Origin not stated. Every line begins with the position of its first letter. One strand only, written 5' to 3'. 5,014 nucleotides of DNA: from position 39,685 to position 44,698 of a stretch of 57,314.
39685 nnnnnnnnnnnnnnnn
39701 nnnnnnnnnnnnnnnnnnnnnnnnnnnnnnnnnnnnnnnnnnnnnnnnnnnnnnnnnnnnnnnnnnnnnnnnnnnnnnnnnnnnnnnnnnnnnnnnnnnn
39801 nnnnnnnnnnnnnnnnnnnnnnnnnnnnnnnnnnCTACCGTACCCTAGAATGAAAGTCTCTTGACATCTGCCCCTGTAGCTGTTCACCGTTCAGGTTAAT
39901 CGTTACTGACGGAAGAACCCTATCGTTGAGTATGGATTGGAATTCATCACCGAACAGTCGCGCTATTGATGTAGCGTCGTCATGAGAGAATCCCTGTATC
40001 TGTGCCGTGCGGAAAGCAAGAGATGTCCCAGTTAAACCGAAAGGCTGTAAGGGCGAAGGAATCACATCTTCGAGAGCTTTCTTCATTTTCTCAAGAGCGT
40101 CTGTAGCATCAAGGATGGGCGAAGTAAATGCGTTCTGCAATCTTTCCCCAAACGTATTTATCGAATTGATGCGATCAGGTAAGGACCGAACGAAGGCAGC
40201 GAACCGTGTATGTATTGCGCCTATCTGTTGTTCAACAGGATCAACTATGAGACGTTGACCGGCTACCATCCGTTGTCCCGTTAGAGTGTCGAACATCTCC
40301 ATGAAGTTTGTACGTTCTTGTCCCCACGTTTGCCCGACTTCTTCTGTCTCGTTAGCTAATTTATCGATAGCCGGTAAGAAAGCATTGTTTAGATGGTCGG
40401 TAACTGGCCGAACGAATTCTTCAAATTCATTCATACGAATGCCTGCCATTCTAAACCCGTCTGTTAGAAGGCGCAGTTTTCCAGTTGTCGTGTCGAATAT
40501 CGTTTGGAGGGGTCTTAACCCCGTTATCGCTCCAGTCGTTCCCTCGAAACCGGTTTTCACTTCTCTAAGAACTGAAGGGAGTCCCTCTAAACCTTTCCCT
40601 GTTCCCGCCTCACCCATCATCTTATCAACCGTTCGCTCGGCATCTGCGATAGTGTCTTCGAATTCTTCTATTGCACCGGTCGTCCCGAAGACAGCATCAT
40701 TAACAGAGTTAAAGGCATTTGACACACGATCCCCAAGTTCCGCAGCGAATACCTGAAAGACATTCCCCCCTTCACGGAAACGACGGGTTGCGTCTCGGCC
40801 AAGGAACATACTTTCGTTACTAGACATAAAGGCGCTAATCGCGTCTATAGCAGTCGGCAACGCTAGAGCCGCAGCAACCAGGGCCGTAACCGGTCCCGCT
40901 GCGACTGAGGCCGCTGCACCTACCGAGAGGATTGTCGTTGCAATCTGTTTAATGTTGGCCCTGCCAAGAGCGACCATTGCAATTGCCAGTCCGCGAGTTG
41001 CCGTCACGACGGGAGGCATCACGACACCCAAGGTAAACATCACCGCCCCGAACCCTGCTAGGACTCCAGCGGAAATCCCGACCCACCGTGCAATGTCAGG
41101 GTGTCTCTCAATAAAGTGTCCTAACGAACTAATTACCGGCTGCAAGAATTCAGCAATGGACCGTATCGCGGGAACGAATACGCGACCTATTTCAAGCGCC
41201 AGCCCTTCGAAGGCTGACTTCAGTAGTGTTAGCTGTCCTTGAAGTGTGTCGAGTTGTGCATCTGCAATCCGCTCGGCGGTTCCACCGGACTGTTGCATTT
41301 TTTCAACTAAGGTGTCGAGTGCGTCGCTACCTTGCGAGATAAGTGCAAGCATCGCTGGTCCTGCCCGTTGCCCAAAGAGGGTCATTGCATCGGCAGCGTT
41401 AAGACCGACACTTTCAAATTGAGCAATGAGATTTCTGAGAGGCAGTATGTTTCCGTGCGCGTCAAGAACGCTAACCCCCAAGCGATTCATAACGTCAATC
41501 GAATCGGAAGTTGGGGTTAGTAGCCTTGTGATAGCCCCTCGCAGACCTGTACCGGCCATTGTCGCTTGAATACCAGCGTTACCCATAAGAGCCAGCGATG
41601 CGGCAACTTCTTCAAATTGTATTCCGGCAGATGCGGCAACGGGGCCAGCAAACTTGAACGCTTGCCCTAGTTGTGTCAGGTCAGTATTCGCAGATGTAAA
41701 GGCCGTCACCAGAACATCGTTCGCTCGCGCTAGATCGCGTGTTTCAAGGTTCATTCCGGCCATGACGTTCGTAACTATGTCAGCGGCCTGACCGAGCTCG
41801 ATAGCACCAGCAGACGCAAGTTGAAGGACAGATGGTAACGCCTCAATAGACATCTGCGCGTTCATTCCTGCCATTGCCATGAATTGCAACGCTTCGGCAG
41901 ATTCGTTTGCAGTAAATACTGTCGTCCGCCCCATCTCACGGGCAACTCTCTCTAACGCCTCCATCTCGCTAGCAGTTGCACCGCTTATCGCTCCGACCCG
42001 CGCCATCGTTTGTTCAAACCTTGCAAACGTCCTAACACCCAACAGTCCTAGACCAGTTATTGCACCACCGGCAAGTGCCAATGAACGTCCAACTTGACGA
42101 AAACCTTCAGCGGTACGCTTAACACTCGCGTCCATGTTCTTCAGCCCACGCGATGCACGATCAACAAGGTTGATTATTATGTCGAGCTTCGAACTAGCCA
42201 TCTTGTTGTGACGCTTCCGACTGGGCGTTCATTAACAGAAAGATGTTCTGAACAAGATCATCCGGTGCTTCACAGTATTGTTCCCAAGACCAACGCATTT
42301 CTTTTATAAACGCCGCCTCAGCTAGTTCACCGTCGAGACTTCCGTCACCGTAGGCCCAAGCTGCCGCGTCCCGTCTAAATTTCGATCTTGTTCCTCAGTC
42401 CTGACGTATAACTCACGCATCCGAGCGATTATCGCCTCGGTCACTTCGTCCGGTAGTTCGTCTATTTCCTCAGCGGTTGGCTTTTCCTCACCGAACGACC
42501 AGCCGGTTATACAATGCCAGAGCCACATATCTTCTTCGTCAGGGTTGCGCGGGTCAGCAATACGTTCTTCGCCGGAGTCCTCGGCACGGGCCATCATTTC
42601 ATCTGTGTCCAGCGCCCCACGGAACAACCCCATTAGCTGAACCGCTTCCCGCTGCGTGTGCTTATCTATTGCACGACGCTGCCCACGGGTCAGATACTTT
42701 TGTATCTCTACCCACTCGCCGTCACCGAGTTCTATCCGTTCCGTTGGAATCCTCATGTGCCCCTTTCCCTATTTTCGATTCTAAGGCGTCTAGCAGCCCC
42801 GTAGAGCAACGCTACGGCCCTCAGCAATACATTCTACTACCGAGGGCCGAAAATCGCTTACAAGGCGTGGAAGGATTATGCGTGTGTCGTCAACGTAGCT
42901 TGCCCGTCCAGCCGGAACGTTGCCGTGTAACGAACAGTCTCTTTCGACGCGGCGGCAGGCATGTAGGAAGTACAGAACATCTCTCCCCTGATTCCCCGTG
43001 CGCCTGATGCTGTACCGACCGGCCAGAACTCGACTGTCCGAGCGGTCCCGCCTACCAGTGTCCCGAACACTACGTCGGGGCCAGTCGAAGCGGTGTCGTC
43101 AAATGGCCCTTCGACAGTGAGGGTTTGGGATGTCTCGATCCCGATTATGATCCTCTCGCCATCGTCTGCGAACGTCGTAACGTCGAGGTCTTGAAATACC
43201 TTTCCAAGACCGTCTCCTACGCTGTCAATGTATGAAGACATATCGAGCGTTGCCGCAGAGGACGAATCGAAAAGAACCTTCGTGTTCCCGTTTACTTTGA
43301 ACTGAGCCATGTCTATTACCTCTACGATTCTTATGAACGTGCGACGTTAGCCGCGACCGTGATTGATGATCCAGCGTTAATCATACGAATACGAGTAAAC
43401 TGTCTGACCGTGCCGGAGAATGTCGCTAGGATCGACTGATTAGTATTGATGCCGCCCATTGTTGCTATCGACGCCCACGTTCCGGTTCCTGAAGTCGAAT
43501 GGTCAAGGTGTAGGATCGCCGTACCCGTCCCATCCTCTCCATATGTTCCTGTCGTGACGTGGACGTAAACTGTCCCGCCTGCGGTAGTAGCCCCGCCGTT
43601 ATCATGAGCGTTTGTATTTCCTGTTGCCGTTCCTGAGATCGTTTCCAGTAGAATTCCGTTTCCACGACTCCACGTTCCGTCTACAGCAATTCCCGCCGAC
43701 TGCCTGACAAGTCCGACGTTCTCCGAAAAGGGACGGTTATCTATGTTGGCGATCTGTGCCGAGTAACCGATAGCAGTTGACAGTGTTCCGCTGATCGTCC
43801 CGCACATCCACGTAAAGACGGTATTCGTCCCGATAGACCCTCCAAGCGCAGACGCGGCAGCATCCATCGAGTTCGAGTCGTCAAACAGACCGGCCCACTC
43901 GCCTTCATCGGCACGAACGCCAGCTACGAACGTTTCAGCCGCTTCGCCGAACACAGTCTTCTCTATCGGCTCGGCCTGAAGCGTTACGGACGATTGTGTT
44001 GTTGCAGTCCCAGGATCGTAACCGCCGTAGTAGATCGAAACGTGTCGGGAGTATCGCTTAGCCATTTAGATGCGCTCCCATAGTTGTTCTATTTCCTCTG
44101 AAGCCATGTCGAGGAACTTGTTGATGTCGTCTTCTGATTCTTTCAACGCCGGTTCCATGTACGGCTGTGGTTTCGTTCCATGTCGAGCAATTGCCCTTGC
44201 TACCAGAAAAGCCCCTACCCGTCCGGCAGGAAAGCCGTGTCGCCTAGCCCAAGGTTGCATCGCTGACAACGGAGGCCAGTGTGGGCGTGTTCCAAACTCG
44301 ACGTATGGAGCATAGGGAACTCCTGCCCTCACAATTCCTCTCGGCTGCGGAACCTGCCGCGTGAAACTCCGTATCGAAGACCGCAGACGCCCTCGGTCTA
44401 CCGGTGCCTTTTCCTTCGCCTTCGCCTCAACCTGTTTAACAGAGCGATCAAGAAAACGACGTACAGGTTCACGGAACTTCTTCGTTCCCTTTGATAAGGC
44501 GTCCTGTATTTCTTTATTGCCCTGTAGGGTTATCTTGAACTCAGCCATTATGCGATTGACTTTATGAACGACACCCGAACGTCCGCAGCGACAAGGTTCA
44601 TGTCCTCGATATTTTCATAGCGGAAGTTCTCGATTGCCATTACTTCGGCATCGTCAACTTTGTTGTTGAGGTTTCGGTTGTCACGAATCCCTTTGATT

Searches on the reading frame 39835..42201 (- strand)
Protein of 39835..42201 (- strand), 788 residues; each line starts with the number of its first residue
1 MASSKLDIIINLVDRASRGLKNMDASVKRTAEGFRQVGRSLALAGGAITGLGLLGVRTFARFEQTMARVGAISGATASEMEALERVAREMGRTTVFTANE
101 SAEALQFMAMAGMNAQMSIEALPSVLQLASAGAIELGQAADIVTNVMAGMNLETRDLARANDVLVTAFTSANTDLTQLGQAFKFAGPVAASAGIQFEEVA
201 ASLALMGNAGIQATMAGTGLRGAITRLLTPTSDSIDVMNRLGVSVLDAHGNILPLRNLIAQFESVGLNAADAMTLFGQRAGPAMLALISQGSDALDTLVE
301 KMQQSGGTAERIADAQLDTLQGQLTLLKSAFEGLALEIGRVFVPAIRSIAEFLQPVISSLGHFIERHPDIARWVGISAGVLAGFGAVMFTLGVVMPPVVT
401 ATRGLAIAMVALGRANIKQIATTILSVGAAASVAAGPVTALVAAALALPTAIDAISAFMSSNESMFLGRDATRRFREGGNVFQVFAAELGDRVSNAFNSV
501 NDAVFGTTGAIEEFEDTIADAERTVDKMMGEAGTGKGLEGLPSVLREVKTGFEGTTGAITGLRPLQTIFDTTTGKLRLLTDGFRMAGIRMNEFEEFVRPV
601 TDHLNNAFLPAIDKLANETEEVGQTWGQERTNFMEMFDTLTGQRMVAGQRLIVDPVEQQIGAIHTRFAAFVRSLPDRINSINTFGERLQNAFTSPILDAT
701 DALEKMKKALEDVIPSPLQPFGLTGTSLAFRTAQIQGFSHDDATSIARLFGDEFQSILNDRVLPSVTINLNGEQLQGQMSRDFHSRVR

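Call 20: search_protein_families(library=pfam, proteins=[window:39835-42201:-], max_evalue=0.01)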
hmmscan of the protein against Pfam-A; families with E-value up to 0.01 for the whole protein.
window:39835-42201:- (788 aa): 1 family
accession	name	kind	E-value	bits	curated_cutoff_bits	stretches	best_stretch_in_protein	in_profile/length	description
PF10145.14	PhageMin_Tail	-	1.4e-39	136.5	33.2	1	86-264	3-182/201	Phage-related minor tail protein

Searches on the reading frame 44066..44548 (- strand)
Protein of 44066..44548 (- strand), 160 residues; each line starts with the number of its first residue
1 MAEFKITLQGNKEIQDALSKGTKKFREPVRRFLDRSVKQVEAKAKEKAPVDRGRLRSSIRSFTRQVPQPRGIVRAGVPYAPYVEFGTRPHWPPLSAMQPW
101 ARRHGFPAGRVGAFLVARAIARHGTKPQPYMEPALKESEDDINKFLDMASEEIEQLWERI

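Call 71: search_protein_families(library=pfam, proteins=[window:44066-44548:-], max_evalue=0.01)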
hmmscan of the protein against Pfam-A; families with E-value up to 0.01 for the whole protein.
window:44066-44548:- (160 aa): 1 family
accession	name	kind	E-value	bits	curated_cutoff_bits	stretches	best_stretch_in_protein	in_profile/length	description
PF04883.17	HK97-gp10_like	-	1.1e-11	45.9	21.4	1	12-86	1-78/78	Bacteriophage HK97-gp10, putative tail-component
